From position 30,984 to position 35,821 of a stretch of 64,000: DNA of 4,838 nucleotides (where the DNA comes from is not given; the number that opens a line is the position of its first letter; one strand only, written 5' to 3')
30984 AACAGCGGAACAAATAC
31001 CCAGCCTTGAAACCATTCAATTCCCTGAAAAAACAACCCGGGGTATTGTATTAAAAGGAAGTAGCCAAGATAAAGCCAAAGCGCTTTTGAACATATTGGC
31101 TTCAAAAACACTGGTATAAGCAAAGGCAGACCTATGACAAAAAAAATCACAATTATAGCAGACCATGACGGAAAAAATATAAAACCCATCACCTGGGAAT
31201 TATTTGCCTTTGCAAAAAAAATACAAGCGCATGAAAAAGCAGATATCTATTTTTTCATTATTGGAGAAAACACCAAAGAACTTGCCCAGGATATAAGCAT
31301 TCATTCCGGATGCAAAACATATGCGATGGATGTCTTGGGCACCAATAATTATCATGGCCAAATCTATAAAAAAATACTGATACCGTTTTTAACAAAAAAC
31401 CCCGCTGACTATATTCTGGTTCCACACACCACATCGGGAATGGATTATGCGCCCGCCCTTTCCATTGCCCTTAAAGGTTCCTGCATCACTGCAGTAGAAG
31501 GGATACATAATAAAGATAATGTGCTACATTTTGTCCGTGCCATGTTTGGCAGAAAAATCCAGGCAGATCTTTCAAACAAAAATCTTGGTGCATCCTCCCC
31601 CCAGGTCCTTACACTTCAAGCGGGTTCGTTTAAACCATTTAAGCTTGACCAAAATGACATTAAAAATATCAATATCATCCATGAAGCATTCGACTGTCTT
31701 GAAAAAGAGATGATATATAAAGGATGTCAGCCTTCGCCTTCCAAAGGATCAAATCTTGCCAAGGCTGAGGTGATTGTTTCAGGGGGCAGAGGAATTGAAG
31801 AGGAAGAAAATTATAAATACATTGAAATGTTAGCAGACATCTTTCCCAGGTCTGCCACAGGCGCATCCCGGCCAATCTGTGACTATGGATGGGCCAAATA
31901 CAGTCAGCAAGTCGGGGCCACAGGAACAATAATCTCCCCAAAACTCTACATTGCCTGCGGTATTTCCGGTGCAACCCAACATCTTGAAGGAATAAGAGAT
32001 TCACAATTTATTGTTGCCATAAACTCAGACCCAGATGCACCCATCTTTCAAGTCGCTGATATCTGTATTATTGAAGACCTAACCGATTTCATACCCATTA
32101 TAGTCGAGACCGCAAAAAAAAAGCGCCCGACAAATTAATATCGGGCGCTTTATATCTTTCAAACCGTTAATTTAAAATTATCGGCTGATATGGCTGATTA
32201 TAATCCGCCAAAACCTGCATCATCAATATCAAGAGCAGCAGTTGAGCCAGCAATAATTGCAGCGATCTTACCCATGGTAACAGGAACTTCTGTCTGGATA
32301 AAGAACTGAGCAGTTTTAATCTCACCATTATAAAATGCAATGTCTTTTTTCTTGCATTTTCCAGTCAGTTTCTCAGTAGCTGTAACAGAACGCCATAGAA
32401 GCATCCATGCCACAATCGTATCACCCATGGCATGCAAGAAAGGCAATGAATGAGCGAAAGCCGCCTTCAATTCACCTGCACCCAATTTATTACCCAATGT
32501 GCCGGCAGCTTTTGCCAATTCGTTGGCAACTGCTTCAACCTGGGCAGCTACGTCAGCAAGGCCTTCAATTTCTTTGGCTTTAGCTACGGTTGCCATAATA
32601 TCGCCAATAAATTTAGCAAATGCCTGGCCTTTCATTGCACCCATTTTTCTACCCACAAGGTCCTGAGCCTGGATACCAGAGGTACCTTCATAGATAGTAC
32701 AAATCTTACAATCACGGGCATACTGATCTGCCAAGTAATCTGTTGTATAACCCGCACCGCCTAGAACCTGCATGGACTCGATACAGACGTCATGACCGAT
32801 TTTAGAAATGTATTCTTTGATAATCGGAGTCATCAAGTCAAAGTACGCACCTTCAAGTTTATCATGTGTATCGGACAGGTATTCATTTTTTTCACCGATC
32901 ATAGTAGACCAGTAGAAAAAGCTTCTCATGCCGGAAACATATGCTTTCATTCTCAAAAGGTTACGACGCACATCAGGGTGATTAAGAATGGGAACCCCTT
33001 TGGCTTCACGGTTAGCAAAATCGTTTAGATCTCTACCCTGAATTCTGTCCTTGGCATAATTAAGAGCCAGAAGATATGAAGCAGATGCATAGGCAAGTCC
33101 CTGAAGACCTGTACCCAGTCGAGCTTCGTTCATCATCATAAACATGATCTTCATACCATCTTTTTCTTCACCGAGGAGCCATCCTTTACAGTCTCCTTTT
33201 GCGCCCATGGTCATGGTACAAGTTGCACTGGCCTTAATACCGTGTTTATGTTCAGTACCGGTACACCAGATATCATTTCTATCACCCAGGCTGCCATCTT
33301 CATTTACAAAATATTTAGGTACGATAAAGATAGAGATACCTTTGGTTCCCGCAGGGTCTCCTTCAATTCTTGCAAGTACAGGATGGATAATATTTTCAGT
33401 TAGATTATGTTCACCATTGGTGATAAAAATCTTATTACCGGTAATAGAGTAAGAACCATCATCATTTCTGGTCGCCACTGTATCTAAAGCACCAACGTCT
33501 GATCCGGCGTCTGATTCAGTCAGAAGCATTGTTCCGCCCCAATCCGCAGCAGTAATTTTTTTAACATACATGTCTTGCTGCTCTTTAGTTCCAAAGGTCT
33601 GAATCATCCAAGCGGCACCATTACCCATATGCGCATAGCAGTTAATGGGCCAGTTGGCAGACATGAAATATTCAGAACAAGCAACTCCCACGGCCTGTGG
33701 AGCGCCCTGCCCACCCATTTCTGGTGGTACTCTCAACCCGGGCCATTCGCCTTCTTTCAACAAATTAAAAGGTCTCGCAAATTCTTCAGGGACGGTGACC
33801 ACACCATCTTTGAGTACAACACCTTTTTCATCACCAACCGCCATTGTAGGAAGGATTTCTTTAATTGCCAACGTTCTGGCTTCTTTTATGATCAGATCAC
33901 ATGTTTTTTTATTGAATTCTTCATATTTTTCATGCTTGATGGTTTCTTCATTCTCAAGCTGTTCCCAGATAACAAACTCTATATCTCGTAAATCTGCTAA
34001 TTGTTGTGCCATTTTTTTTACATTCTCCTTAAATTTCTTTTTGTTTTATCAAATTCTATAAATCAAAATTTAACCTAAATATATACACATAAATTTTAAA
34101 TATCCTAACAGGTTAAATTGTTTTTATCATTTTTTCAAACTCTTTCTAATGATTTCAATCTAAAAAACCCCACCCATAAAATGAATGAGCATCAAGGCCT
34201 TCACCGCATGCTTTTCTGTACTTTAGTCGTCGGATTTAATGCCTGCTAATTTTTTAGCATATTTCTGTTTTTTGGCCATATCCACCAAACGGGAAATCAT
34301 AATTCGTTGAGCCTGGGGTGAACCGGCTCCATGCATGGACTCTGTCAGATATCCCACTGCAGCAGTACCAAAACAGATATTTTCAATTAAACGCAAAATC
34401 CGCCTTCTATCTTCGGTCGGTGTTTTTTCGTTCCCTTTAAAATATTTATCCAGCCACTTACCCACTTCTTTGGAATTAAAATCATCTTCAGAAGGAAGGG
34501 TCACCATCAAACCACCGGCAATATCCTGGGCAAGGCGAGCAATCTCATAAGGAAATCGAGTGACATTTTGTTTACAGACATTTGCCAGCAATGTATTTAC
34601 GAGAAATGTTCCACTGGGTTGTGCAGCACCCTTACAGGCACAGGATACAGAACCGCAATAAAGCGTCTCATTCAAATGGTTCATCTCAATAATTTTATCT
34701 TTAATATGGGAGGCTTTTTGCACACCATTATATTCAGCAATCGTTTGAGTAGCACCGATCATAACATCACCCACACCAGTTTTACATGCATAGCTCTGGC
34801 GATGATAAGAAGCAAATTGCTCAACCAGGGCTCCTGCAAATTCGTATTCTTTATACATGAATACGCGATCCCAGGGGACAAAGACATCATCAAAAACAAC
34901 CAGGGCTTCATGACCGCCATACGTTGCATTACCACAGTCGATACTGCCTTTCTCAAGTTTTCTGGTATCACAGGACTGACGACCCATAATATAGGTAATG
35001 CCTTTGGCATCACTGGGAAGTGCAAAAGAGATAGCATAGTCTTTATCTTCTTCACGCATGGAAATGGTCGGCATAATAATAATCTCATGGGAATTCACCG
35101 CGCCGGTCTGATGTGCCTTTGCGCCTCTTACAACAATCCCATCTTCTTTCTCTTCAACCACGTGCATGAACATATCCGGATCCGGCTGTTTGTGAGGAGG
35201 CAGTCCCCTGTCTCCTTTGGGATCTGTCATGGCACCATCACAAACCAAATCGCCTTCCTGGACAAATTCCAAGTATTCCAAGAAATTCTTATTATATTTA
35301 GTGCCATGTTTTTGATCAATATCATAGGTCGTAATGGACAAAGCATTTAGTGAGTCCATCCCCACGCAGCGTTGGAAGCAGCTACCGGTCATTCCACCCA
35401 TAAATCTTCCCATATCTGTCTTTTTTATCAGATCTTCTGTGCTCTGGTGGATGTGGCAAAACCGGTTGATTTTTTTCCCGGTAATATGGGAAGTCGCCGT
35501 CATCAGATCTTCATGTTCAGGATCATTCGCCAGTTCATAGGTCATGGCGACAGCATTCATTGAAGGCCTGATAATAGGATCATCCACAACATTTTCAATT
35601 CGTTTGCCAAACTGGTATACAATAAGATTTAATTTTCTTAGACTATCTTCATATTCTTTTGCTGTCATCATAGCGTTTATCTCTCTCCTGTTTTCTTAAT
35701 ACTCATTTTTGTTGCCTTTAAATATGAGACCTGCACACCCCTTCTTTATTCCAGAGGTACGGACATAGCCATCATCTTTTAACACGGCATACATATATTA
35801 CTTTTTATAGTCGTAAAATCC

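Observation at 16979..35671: The gene set suggests 4-hydroxyacyl-CoA catabolism by two mechanistically different routes in one regulon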

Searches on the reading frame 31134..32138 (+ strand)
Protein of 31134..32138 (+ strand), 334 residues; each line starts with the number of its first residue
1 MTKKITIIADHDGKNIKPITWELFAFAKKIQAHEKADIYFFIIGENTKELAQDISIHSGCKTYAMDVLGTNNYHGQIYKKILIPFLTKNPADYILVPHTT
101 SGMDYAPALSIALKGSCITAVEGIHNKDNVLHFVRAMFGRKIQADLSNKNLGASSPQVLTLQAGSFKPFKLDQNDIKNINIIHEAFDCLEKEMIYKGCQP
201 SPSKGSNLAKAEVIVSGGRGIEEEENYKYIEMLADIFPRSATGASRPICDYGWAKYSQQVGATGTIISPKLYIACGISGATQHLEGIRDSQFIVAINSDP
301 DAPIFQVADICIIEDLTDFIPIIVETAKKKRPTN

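Call 4: search_protein_families(library=pfam, proteins=[window:31134-32138:+])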
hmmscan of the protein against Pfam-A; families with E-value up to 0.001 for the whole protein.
window:31134-32138:+ (334 aa): 2 families
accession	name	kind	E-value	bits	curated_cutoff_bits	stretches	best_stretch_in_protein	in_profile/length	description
PF00766.25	ETF_alpha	-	3.2e-30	104.4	27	1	207-288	1-81/81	Electron transfer flavoprotein FAD-binding domain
PF01012.27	ETF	-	2.5e-18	66.9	26.7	1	6-180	2-174/181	Electron transfer flavoprotein domain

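Call 5: search_protein_families(library=ncbifam, proteins=[window:31134-32138:+], max_evalue=0.00001)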
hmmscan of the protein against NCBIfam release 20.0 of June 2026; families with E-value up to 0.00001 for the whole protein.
window:31134-32138:+ (334 aa): 5 families
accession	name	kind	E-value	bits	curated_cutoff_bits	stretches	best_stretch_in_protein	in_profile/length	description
NF042970.1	AcrlCoAredClosAcrA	equivalog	1.1e-41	143.1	600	1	124-329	153-359/360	acryloyl-CoA reductase electron transfer subunit beta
NF038209.1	mft_etfA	equivalog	8.2e-36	123.9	240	1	40-319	27-294/303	mycofactocin-associated electron transfer flavoprotein alpha subunit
NF051845.1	EtFlavAlphaProt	equivalog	5.5e-26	91.5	600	1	92-331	179-403/406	electron transfer flavoprotein subunit alpha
NF002889.0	PRK03363.1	equivalog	1.3e-24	87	549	1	94-324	84-308/313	electron transfer flavoprotein subunit alpha/FixB family protein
NF008884.0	PRK11916.1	equivalog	1.5e-23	83.7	528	1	73-326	62-309/312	electron transfer flavoprotein subunit alpha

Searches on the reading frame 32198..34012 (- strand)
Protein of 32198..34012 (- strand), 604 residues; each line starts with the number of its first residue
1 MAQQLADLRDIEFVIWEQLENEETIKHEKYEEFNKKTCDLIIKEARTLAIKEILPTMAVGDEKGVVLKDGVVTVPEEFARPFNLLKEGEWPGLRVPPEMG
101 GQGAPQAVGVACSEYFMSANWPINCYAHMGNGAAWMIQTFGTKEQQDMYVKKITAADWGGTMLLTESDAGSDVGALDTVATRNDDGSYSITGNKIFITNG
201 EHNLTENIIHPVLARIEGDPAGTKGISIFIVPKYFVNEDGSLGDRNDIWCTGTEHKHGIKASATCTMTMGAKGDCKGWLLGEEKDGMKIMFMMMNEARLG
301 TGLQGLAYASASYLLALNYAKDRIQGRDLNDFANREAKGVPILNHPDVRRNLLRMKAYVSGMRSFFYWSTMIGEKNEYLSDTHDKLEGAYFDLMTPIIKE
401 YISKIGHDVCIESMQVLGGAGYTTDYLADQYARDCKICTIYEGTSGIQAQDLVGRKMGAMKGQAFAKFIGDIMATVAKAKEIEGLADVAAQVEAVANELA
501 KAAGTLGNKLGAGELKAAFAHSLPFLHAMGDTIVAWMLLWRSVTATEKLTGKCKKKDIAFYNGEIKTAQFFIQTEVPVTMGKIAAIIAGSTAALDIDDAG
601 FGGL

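Call 4: search_protein_families(library=pfam, proteins=[window:32198-34012:-])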
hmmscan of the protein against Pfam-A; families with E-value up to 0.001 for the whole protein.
window:32198-34012:- (604 aa): 5 families
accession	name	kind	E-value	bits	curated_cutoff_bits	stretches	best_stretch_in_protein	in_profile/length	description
PF12806.12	Acyl-CoA_dh_C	-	2.6e-27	95.8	30.3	1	468-597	1-124/124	Acetyl-CoA dehydrogenase C-terminal like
PF00441.29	Acyl-CoA_dh_1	-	7.1e-20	72.1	22.4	1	285-452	2-145/150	Acyl-CoA dehydrogenase, C-terminal domain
PF02770.24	Acyl-CoA_dh_M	-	5.8e-12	46.1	33.3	1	162-267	2-92/97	Acyl-CoA dehydrogenase, middle domain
PF02771.21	Acyl-CoA_dh_N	-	1.2e-08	35.8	22.9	1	40-155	6-111/113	Acyl-CoA dehydrogenase, N-terminal domain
PF22924.1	ACOX_C_alpha1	-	0.00017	21.8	27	1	295-447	5-159/169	Acyl-CoA oxidase, C-alpha1 domain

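Call 5: search_protein_families(library=ncbifam, proteins=[window:32198-34012:-], max_evalue=0.00001)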
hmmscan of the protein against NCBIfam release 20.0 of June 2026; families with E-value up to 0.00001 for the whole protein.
window:32198-34012:- (604 aa): 13 families
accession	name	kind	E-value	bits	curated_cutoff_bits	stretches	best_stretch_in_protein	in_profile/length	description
NF042972.1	AcrlCoAredClosAcrC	equivalog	3e-38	131.5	640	1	82-448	42-368/378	acryloyl-CoA reductase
NF058590.1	AcCoDHFadEBacil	equivalog_domain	3e-30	105.3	600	1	92-463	69-418/586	acyl-CoA dehydrogenase FadE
NF045552.1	GlutCoADH_Des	equivalog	2.4e-25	89.5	470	1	90-332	51-279/387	glutaryl-CoA dehydrogenase Acd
NF043006.1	CyhCrbnylCoADH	equivalog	1e-24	87.2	650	2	139-328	99-272/380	cyclohexane-1-carbonyl-CoA dehydrogenase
NF008594.0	PRK11561.1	equivalog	1e-21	76.9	545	1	162-453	182-436/540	isovaleryl-CoA dehydrogenase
NF042439.1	SulpropCoADesulf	equivalog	1.4e-20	73.4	600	1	85-458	33-372/379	3-sulfinopropanoyl-CoA desulfinase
NF008997.0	PRK12341.1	equivalog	1.7e-20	73.4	537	1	73-448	37-368/382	acyl-CoA dehydrogenase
NF045652.1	ProlPCPDhRedW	equivalog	1.9e-14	53.2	650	1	73-458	28-374/376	L-prolyl-[peptidyl-carrier protein] dehydrogenase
NF053553.1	prodigi_MBC_PigA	equivalog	1.5e-13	50.7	500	1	127-458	91-380/381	prodigiosin MBC biosynthesis dehydrogenase PigA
NF052270.1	Staph_DH_FadE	equivalog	5.9e-10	38.4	600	1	137-215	117-191/400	acyl-CoA dehydrogenase FadE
NF002885.1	PRK03354.1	equivalog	5e-09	35.7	540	1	140-448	99-365/378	crotonobetainyl-CoA dehydrogenase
TIGR03204.1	pimC_large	equivalog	8.4e-07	28.2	623.85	1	70-230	34-188/395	pimeloyl-CoA dehydrogenase large subunit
TIGR03207.1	cyc_hxne_CoA_dh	equivalog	3e-06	26.2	575.35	0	98-333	54-274/372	cyclohexanecarboxyl-CoA dehydrogenase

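Call 8: search_solved_structures(query=window:32198-34012:-, max_evalue=0.001)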
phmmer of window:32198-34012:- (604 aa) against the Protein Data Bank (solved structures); distinct sequences matched with E-value up to 0.001: 91 (the best 60 are shown).
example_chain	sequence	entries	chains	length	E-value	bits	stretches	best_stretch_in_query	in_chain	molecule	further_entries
6ijc_A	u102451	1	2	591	4.2e-131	441.5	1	5-597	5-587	Acyl-CoA dehydrogenase family protein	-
8png_B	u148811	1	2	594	3.7e-113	382.2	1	1-595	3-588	Probable acyl-CoA dehydrogenase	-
8r1e_B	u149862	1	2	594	6.3e-113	381.5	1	1-595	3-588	Probable acyl-CoA dehydrogenase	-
8pns_A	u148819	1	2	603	4.4e-111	375.4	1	5-600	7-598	Acyl-CoA dehydrogenase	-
8pu5_B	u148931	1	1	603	3e-110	372.6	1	5-600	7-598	Probable acyl-CoA dehydrogenase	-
6kpt_A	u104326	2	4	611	8.1e-105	354.7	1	5-601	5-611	Acyl-CoA dehydrogenase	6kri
6ks9_A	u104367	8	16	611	5.6e-104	351.9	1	5-601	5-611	Acyl-CoA dehydrogenase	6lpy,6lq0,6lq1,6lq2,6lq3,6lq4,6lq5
6lq6_A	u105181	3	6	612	5.6e-104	351.9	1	5-601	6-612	Acyl-CoA dehydrogenase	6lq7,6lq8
6ksa_A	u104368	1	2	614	5.6e-104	351.9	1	5-601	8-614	Acyl-CoA dehydrogenase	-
6ksb_A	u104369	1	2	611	3.4e-103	349.3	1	5-601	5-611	Acyl-CoA dehydrogenase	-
6kse_A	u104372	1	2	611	3e-102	346.2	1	5-601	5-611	Acyl-CoA dehydrogenase FadE5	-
1buc_A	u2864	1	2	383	5.2e-29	104.4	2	137-353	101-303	BUTYRYL-COA DEHYDROGENASE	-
5ol2_C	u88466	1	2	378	4.2e-28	101.4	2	87-337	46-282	Acyl-CoA dehydrogenase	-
2jif_A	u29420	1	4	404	6.4e-28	100.8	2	90-338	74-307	SHORT/BRANCHED CHAIN SPECIFIC ACYL-COA DEHYDROGENASE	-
4u83_A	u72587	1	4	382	7.6e-28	100.5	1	91-449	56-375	Acyl-CoA dehydrogenase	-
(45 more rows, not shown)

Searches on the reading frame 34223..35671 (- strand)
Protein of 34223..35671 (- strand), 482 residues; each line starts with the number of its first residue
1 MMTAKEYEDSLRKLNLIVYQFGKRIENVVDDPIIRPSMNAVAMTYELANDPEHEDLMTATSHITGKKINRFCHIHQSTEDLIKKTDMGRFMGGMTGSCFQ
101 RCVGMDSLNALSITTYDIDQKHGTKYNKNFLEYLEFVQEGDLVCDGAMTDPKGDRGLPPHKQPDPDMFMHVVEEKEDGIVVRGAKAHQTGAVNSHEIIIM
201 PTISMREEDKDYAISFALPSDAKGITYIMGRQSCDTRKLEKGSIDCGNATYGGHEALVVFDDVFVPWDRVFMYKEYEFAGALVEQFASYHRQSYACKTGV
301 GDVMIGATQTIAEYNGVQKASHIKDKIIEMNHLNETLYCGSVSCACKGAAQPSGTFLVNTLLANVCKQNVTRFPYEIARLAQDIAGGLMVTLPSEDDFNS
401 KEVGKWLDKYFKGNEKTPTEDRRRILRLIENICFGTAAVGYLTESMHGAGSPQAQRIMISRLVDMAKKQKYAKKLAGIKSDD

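Call 4: search_protein_families(library=pfam, proteins=[window:34223-35671:-])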
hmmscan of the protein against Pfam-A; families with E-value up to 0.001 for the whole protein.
window:34223-35671:- (482 aa): 2 families
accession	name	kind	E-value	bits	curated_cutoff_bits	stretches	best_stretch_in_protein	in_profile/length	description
PF11794.13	HpaB_N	-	3.5e-106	355.2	35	1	3-272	1-270/270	4-hydroxyphenylacetate 3-hydroxylase N terminal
PF03241.18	HpaB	-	1e-71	240.7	25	1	279-477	1-202/202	4-hydroxyphenylacetate 3-hydroxylase C terminal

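Call 5: search_protein_families(library=ncbifam, proteins=[window:34223-35671:-], max_evalue=0.00001)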
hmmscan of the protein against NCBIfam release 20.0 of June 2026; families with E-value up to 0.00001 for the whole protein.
window:34223-35671:- (482 aa): 2 families
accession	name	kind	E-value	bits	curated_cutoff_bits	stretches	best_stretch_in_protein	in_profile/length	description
TIGR02309.1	HpaB-1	equivalog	3.4e-53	181.4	480.2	1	3-432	3-430/477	4-hydroxyphenylacetate 3-monooxygenase, oxygenase component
TIGR02310.1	HpaB-2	equivalog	6.8e-30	104.2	885.2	1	2-432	13-444/519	4-hydroxyphenylacetate 3-monooxygenase, oxygenase component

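Call 9: search_solved_structures(query=window:34223-35671:-, max_evalue=1e-10, show_alignments=1)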
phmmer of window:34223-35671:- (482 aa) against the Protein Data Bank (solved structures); distinct sequences matched with E-value up to 1e-10: 15.
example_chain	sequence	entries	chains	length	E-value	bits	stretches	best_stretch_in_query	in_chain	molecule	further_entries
1u8v_A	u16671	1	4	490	8.6e-211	704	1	1-479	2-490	Gamma-aminobutyrate metabolism dehydratase/isomerase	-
6vjr_A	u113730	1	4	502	3.7e-191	639.3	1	4-481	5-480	Vinylacetyl-CoA Delta-isomerase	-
2yyk_A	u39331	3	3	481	1.7e-37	132.7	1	3-431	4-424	4-hydroxyphenylacetate-3-hydroxylase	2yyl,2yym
2yyg_A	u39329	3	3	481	4.2e-37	131.4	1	3-431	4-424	4-hydroxyphenylacetate-3-hydroxylase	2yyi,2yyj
9lft_A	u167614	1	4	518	1.1e-30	110.3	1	3-429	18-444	4-Hydroxyphenylacetate-3-monooxygenase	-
4oo2_A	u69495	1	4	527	1.4e-27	99.9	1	2-431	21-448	Chlorophenol-4-monooxygenase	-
4g5e_A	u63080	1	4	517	3.1e-25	92.3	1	3-448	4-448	2,4,6-Trichlorophenol 4-monooxygenase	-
6qyh_A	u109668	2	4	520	1.7e-23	86.5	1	3-431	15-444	4-hydroxyphenylacetate 3-monooxygenase oxygenase component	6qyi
6eb0_A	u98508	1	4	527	1.8e-23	86.5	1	3-431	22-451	4-hydroxyphenylacetate 3-monooxygenase, oxygenase subunit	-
6b1b_A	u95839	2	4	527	9.5e-23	84.1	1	3-431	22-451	4-hydroxyphenylacetate 3-monooxygenase, oxygenase subunit | 4-hydroxyphenylacetate 3-monooxygenase oxygenase component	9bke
6jhm_A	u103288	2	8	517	1.1e-21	80.6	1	6-448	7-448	Chlorophenol monooxygenase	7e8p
7e8q_A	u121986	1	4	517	1.2e-21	80.4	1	6-434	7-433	Chlorophenol monooxygenase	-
3hwc_A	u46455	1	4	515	1.3e-21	80.3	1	1-432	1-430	Chlorophenol-4-monooxygenase component 2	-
7dbw_C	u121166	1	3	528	6.5e-15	58.2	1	1-430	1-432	4-hydroxyphenylacetate 3-hydroxylase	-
9j9j_A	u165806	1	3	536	6.9e-15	58.2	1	1-430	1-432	4-nitrophenol 4-monooxygenase/4-nitrocatechol 2-monooxygenase, oxygenase component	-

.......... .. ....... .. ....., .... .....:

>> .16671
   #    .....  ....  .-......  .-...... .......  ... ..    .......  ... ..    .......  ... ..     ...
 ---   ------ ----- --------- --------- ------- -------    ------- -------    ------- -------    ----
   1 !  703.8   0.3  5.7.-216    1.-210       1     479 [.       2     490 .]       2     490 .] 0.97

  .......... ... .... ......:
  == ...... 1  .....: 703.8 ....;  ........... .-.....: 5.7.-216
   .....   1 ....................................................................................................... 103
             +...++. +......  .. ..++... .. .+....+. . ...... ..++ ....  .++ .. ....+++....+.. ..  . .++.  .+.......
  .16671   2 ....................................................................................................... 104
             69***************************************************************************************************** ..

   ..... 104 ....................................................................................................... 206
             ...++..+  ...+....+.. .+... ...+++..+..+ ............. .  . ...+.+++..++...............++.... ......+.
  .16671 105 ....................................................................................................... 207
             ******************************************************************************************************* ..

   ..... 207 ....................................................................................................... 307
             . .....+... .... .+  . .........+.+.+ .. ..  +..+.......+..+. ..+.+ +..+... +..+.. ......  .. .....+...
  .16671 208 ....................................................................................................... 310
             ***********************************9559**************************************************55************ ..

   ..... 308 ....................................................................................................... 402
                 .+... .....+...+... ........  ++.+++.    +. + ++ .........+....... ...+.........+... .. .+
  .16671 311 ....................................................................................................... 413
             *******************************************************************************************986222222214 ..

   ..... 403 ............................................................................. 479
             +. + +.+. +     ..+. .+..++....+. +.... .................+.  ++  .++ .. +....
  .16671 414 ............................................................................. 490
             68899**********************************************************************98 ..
